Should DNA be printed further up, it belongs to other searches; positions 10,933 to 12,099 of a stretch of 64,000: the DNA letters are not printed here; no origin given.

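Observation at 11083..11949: Phage-encoded PARP-like ADP-ribosyltransferase-fold protein with a non-Glu catalytic position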

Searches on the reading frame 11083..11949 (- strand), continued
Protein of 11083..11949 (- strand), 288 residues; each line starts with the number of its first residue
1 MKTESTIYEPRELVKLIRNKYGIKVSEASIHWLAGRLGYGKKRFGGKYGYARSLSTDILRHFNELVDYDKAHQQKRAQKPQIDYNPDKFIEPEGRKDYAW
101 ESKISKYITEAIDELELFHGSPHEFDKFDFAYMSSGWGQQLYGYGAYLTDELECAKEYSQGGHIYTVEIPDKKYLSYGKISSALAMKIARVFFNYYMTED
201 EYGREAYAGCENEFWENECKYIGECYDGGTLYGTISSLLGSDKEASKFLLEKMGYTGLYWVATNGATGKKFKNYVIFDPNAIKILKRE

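Call 34: find_encoding_contigs(protein=P0036, flank=8000, max_places=3)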
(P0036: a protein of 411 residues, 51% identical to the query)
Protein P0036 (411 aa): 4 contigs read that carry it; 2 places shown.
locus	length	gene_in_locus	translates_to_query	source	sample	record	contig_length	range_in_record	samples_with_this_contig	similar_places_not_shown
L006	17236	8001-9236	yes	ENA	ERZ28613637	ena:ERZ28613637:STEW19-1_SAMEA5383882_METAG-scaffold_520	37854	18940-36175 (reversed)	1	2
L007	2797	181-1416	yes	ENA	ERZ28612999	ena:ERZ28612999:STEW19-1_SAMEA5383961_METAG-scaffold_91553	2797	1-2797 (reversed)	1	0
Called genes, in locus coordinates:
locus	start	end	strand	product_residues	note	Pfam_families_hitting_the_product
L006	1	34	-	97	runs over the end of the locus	-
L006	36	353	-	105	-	-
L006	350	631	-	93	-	-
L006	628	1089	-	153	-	-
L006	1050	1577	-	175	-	-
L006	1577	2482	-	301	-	-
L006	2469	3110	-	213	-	-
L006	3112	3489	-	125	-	-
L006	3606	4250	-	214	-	-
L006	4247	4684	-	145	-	PF18925:DUF5675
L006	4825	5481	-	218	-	PF09414:RNA_ligase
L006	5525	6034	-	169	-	-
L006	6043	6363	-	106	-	-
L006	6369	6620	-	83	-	-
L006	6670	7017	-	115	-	-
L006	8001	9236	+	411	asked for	PF18760:ART-PolyVal (weak)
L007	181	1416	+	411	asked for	PF18760:ART-PolyVal (weak)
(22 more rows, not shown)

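Call 35: search_solved_structures(query=A1, max_evalue=10, show_alignments=5)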
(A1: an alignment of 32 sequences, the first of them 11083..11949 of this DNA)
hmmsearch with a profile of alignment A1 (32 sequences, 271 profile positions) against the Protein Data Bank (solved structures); distinct sequences matched with E-value up to 10: 9.
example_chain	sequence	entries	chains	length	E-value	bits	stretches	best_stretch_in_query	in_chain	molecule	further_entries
2pqf_A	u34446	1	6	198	0.0019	21.3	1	64-142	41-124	Poly [ADP-ribose] polymerase 12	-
8xpx_A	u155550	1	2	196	0.13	15.3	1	64-142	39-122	Protein mono-ADP-ribosyltransferase PARP12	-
6v3w_A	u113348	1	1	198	0.13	15.3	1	64-142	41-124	Protein mono-ADP-ribosyltransferase PARP12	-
9q7p_A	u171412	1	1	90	0.23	14.4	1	152-213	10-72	Immunoglobulin G-binding protein G, Metallothionein-1A fusion,Metallothionein-1A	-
5zqo_A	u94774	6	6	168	0.44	13.5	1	62-142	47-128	Tankyrase-2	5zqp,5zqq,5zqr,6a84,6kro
9txt_A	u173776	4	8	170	0.45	13.5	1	62-142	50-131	Poly [ADP-ribose] polymerase tankyrase-2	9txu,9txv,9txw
7o6x_BBB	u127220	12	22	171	0.46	13.5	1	62-142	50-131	Poly [ADP-ribose] polymerase tankyrase-2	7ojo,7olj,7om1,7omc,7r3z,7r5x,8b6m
4hki_A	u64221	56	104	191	0.57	13.2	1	62-142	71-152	Tankyrase-2 | Poly [ADP-ribose] polymerase tankyrase-2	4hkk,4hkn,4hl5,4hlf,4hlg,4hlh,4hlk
3w51_A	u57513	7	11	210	0.89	12.5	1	62-142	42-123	Tankyrase-2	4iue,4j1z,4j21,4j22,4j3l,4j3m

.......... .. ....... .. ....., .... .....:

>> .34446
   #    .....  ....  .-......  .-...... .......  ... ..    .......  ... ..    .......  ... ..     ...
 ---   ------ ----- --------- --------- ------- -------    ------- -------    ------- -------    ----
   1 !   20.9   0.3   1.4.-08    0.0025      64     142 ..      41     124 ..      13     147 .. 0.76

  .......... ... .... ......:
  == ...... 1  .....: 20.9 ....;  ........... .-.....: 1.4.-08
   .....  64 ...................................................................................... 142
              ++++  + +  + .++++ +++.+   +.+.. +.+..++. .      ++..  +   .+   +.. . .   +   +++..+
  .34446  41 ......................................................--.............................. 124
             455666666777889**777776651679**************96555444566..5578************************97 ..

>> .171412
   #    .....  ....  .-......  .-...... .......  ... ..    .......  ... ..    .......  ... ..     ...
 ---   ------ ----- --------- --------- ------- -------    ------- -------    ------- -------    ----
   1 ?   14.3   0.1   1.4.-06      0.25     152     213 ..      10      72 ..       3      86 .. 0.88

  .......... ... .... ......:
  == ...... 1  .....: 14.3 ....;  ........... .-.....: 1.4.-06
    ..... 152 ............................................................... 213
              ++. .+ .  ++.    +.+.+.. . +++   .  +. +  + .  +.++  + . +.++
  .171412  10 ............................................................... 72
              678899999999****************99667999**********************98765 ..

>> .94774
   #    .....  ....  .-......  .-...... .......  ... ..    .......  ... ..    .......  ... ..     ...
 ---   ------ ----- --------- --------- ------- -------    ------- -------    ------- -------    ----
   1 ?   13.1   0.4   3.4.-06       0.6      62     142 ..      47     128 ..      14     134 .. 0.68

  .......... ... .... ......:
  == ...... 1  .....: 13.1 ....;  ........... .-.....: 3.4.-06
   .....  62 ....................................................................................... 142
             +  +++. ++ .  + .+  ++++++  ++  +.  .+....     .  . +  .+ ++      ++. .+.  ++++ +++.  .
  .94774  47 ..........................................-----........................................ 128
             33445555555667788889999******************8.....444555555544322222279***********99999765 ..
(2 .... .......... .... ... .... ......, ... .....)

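Call 50: get_annotated_region(hit=H1, flank=6000)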
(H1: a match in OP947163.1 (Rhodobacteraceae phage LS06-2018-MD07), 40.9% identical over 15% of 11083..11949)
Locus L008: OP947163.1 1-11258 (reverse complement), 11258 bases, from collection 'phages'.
description: Rhodobacteraceae phage LS06-2018-MD07, complete genome.
organism: Rhodobacteraceae phage LS06-2018-MD07 (NCBI taxid 3003840)
taxonomy: Viruses; Duplodnaviria; Heunggongvirae; Uroviricota; Caudoviricetes
host: -; source: -; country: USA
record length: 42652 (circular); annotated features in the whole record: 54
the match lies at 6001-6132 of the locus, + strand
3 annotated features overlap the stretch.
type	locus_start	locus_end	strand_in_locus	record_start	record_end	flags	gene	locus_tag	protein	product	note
CDS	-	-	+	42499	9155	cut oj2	-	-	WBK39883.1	methyltransferase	-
CDS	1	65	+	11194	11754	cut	-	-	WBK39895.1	internal virion protein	-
CDS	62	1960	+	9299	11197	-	-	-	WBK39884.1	hypothetical protein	-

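Call 84: fold_search(model_id=the predicted structure, library=viral)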
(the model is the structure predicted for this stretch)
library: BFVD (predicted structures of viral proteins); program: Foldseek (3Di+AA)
matches with E <= 10: 421; with E <= 0.001: 40
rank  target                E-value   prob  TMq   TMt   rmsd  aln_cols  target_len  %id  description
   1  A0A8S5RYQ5            1.2e-15  1.00  0.53  0.78   4.3       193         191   35  PolyVal ADP-Ribosyltransferase [Myoviridae sp. ctNQV2]
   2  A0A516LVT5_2          8.5e-11  1.00  0.46  0.12  15.2       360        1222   18  (no name in the UniProt tables at hand)
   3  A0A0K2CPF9            1.2e-10  1.00  0.44  0.53   5.9       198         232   22  ART-PolyVal-like domain-containing protein [Brevibacillus phage SecTim467]
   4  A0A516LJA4            2.7e-10  1.00  0.48  0.27   4.7       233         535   23  (no name in the UniProt tables at hand)
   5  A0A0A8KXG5            1.5e-09  1.00  0.43  0.14   4.7       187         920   21  Phage-like protein [Burkholderia phage Bp-AMP4]
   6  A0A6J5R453            1.5e-09  1.00  0.43  0.31  19.3       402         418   14  ART-PolyVal-like domain-containing protein [uncultured Caudovirales phage]
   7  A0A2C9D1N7            2.0e-09  1.00  0.44  0.60   8.3       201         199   20  ART-PolyVal-like domain-containing protein [Yersinia phage fHe-Yen9-03]
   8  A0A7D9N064            6.8e-09  1.00  0.42  0.33  23.4       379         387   14  (no name in the UniProt tables at hand)
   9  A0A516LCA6            7.3e-09  1.00  0.42  0.13  18.9       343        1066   12  (no name in the UniProt tables at hand)
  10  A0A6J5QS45            1.5e-08  1.00  0.40  0.31  12.1       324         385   16  Uncharacterized protein [uncultured Caudovirales phage]
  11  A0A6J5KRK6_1          2.2e-08  1.00  0.46  0.11   4.2       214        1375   19  Large polyvalent protein associated domain-containing protein [uncultured Caudovirales phage]
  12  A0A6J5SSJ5            2.2e-08  1.00  0.37  0.34  20.8       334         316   18  Uncharacterized protein [uncultured Caudovirales phage]
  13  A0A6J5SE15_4          3.1e-08  1.00  0.42  0.10  20.1       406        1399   17  Helicase/UvrB, N-terminal [uncultured Caudovirales phage]
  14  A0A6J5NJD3            7.4e-08  1.00  0.41  0.10  17.4       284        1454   21  ART-PolyVal-like domain-containing protein [uncultured Caudovirales phage]
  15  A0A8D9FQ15            1.1e-07  1.00  0.42  0.65   4.8       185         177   18  Uncharacterized protein [uncultured marine phage]
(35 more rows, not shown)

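Call 97: find_encoding_contigs(protein=P0046, flank=7000, max_places=1)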
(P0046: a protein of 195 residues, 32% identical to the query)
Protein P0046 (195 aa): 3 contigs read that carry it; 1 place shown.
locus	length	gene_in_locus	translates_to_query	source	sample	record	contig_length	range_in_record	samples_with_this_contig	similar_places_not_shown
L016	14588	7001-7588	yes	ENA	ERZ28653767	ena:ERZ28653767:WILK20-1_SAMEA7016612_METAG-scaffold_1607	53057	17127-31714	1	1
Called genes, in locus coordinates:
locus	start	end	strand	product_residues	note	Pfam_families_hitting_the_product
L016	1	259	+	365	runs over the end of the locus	PF00493:MCM, PF00004:AAA, PF07724:AAA_2, PF10431:ClpB_D2-small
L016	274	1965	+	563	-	PF00004:AAA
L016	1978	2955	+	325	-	-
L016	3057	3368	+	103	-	-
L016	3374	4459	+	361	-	PF07728:AAA_5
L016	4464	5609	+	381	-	PF13203:DUF2201_N (weak), PF09967:DUF2201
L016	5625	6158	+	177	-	-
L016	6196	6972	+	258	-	-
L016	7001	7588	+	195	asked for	PF18760:ART-PolyVal (weak)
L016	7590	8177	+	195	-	PF08719:NADAR, PF08010:Phage_30_3 (faint)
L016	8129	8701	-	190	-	-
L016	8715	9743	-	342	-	-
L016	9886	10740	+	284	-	PF00140:Sigma70_r1_2, PF04542:Sigma70_r2, PF04539:Sigma70_r3, PF04545:Sigma70_r4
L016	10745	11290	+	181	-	-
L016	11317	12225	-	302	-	PF00294:PfkB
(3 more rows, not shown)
